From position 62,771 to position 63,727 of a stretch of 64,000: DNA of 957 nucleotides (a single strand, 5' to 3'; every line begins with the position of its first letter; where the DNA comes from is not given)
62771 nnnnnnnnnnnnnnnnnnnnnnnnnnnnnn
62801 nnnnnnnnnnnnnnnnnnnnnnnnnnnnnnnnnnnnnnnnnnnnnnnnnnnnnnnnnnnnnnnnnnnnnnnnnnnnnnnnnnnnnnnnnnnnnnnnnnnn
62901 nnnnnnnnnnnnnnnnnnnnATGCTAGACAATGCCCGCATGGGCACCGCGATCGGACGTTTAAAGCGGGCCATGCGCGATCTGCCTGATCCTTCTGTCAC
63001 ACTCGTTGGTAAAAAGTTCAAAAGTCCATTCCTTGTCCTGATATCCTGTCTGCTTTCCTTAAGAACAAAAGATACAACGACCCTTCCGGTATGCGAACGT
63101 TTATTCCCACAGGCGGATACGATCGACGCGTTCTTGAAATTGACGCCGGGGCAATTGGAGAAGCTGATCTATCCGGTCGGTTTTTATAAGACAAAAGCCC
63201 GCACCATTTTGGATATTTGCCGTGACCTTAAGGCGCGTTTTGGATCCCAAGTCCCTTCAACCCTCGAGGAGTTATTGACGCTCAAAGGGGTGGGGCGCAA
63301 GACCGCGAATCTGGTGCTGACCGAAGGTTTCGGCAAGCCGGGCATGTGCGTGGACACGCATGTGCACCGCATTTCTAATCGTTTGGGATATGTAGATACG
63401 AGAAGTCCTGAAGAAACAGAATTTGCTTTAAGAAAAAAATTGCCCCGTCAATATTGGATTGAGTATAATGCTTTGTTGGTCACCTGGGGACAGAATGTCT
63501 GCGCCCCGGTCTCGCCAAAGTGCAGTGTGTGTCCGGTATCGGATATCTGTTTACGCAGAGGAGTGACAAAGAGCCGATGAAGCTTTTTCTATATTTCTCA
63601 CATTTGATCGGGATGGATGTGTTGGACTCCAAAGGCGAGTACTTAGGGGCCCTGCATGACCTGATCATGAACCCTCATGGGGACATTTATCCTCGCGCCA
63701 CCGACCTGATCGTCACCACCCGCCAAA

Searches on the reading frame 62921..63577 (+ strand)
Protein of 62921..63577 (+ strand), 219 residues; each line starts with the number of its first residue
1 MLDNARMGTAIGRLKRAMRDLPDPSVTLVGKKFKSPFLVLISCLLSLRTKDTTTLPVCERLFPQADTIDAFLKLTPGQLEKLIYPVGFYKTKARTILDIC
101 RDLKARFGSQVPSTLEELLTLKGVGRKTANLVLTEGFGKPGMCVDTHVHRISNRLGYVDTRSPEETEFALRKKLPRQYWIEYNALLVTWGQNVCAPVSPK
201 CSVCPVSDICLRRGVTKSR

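Call 92: search_protein_families(library=pfam, proteins=[window:62921-63577:+], max_evalue=0.01)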
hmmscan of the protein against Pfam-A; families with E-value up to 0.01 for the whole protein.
window:62921-63577:+ (219 aa): 4 families
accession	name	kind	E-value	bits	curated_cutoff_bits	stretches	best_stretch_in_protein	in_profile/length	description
PF00730.31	HhH-GPD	-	8.1e-23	81.3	26.2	1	41-175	1-107/108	HhH-GPD superfamily base excision DNA repair protein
PF00633.29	HHH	-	5.1e-08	32.8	24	1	106-133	1-28/30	Helix-hairpin-helix motif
PF10576.14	EndIII_4Fe-2S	-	0.0012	19.5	20.5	1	196-210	3-17/17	Iron-sulfur binding domain of endonuclease III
PF14520.12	HHH_5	-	0.0027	18.6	27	0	116-151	2-37/57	Helix-hairpin-helix domain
